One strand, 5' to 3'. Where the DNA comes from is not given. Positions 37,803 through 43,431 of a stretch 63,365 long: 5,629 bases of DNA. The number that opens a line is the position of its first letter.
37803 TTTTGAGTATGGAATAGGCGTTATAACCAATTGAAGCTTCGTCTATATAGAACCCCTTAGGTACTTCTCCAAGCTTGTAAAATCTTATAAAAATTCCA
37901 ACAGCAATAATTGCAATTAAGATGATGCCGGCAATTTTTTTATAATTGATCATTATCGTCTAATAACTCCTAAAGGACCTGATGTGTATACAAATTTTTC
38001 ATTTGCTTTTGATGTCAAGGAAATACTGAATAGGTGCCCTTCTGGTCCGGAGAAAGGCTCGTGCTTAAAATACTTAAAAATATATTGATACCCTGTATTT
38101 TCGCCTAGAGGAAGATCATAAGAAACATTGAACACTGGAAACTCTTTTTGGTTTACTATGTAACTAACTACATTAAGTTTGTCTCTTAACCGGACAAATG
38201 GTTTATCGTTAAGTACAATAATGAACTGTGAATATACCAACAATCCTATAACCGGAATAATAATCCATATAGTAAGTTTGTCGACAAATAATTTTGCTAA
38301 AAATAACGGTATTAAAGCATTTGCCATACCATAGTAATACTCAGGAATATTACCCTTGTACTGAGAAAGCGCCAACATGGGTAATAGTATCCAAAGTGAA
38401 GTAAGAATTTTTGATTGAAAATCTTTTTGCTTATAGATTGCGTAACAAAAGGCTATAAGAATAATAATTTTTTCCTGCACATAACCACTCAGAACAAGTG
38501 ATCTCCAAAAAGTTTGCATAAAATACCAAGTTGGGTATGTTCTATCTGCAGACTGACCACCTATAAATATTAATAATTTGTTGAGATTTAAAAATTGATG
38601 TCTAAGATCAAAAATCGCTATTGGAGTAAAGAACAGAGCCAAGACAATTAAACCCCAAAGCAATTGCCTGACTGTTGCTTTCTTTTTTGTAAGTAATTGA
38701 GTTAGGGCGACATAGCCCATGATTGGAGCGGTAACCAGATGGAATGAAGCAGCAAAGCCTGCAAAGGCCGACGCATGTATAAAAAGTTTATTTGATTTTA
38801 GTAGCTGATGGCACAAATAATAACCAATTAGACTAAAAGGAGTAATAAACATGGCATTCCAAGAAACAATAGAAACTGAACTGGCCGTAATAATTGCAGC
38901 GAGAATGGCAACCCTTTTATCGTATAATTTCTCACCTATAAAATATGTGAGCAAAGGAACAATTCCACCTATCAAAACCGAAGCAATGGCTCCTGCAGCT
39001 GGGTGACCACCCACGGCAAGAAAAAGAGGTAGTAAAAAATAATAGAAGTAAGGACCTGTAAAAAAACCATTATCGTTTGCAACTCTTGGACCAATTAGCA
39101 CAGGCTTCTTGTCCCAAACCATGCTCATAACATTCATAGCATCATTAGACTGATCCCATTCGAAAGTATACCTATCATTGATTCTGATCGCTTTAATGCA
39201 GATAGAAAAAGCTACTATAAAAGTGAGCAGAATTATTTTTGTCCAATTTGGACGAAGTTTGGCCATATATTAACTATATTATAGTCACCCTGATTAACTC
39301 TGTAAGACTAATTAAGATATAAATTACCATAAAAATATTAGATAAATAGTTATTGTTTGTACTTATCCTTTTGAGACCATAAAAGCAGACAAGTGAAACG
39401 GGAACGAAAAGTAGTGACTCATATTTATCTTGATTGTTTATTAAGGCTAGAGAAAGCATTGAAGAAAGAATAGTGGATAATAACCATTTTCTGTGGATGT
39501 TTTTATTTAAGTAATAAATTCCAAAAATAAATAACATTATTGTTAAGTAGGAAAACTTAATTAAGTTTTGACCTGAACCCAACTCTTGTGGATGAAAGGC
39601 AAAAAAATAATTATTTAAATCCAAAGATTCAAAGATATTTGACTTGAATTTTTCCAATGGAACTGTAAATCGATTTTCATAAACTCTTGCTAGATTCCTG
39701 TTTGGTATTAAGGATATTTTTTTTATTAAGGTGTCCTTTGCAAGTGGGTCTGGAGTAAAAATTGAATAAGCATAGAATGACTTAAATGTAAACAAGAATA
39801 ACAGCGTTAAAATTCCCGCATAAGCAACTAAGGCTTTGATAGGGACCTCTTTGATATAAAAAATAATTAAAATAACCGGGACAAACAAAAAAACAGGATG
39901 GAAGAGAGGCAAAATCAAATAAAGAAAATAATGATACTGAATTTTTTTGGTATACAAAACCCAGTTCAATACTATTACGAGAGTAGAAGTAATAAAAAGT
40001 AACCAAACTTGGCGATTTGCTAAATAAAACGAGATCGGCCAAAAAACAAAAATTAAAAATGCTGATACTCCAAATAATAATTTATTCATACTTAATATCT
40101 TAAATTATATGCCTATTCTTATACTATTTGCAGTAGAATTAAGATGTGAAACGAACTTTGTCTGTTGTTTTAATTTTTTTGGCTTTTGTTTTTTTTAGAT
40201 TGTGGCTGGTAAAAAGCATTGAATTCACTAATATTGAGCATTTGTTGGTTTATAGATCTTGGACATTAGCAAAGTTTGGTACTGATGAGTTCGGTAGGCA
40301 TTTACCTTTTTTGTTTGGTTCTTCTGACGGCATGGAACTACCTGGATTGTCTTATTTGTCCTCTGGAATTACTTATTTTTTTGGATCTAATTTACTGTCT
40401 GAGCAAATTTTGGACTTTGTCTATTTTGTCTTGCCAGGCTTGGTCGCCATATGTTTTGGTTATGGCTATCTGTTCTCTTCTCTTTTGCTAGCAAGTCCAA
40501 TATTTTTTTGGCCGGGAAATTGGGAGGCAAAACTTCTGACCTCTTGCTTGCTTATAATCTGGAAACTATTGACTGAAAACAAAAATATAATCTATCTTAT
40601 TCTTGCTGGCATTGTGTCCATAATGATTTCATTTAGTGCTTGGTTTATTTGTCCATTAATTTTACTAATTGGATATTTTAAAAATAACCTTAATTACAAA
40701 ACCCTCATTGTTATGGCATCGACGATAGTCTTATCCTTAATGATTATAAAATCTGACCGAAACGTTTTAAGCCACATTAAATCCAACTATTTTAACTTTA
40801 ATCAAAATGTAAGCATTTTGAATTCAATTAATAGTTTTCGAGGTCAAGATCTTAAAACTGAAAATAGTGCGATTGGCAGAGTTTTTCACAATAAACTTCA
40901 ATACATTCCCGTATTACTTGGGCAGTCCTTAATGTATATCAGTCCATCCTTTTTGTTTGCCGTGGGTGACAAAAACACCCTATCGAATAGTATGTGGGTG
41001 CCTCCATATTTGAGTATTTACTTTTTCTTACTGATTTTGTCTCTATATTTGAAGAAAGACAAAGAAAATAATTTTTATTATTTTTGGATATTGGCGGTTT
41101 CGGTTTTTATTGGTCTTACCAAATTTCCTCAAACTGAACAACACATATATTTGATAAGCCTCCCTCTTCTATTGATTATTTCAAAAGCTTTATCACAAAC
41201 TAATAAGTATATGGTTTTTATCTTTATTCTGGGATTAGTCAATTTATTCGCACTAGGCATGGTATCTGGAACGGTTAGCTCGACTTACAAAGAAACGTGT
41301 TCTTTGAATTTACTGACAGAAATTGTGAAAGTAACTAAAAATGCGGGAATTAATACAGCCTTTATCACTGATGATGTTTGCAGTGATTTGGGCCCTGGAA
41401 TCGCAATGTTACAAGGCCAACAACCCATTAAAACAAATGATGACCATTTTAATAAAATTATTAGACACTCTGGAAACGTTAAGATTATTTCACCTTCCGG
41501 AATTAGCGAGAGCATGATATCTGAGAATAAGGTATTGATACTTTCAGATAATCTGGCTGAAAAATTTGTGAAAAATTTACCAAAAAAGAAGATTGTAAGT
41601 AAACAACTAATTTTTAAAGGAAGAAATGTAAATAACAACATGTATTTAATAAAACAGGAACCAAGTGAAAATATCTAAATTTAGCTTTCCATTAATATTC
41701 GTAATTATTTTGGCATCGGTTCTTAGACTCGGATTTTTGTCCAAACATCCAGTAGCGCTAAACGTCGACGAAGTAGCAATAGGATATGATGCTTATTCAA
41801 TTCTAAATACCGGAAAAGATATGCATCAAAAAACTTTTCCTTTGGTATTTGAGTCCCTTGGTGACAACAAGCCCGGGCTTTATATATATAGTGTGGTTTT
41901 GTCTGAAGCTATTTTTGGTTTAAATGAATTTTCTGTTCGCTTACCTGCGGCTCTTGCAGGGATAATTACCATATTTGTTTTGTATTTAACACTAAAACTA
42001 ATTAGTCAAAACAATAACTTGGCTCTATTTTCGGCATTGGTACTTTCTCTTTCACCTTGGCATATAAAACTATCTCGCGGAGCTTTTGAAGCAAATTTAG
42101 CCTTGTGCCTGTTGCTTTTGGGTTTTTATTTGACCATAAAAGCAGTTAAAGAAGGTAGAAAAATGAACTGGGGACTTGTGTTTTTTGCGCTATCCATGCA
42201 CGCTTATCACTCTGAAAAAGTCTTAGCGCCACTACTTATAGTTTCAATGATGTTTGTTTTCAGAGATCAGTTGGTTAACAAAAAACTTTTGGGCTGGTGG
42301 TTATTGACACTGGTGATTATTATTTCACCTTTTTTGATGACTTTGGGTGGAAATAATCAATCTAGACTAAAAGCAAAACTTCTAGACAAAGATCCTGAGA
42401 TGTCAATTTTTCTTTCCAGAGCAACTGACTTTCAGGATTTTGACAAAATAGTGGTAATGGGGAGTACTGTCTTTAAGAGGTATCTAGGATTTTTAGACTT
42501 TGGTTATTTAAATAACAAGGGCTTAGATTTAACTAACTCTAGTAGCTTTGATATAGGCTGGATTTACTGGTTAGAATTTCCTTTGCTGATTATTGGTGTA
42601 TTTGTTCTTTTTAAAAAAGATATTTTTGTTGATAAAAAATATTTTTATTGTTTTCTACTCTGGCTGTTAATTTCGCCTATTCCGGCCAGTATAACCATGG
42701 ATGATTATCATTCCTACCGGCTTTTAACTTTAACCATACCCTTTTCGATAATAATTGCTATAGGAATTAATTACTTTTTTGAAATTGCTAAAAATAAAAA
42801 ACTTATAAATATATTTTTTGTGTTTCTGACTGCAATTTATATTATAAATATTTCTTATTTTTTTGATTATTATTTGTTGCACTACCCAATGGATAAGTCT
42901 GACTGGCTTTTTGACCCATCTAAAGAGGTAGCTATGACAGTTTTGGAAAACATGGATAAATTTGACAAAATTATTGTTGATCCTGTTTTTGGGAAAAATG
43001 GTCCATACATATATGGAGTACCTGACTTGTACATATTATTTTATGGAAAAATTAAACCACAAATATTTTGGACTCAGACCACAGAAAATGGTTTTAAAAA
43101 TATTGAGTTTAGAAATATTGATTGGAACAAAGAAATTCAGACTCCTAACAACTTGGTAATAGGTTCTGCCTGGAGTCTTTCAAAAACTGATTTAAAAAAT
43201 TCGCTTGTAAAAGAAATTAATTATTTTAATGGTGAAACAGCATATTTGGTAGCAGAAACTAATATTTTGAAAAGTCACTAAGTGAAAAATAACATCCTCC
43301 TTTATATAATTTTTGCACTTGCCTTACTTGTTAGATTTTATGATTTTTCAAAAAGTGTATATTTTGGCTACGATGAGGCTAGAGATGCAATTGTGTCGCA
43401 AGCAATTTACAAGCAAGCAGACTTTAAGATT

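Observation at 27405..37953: Six family-A paralogues in a head-to-tail, translationally coupled array with a conserved catalytic half and divergent C-terminal domains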

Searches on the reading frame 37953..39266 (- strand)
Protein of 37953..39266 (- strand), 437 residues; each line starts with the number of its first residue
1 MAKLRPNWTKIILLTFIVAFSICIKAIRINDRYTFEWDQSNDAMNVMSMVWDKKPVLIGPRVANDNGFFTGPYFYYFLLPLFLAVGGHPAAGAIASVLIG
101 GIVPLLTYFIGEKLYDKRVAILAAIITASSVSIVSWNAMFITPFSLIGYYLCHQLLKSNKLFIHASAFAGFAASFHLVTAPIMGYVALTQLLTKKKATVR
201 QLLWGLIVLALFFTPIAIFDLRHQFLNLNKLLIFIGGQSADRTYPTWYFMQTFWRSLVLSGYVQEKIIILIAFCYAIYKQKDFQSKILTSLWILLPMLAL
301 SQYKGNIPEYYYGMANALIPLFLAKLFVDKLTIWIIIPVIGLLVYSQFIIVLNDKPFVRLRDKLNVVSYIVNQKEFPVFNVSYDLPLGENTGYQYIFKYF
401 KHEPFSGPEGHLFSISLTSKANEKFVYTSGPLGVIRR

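Call 4: search_protein_families(library=pfam, proteins=[window:37953-39266:-], max_evalue=0.01)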
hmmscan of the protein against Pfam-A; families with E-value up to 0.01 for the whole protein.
window:37953-39266:- (437 aa): 1 family
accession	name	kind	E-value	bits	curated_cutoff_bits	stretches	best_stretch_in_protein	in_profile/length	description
PF13231.12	PMT_2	-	0.00012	22.8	26.1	1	72-214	3-154/160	Dolichyl-phosphate-mannose-protein mannosyltransferase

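Call 9: search_protein_families(library=ncbifam, proteins=[window:37953-39266:-], max_evalue=0.01)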
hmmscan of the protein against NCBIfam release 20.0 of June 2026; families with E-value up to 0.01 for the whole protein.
window:37953-39266:- (437 aa): 0 families

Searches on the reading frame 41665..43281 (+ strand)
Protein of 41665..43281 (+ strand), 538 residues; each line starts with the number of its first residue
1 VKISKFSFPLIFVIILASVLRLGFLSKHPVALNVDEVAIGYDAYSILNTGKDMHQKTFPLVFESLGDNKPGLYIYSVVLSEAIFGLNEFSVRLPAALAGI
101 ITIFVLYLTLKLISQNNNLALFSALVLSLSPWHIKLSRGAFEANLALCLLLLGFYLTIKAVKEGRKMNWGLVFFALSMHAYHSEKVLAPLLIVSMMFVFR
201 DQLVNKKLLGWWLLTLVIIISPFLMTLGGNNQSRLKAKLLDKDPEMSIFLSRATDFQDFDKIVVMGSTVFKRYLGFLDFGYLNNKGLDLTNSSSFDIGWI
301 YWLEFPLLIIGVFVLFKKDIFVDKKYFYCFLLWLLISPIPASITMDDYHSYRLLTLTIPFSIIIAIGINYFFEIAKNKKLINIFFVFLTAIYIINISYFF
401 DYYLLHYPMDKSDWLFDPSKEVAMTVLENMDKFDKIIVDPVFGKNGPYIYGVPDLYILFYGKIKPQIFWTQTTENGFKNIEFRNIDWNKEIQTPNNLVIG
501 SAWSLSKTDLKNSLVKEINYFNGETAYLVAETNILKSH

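Call 4: search_protein_families(library=pfam, proteins=[window:41665-43281:+], max_evalue=0.01)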
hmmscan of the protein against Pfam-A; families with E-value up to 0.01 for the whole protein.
window:41665-43281:+ (538 aa): 3 families
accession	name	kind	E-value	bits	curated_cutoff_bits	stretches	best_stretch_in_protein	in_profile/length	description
PF13231.12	PMT_2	-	1.7e-13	51.5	26.1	1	70-225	3-159/160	Dolichyl-phosphate-mannose-protein mannosyltransferase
PF02366.24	PMT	-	1.6e-06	28.4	22.7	1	69-215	62-212/245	Dolichyl-phosphate-mannose-protein mannosyltransferase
PF14897.12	EpsG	-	0.0084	15.7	30.1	0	96-407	69-324/326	EpsG family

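Call 9: search_protein_families(library=ncbifam, proteins=[window:41665-43281:+], max_evalue=0.01)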
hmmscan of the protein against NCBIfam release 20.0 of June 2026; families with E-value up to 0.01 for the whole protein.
window:41665-43281:+ (538 aa): 2 families
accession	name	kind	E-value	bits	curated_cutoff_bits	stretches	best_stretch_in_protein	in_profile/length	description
TIGR03663.1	TIGR03663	subfamily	8.9e-06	25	126.25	1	10-200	4-181/435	flippase activity-associated protein Agl23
NF009784.2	PRK13279.1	equivalog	0.0031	16.2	567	1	75-225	67-224/539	lipid IV(A) 4-amino-4-deoxy-L-arabinosyltransferase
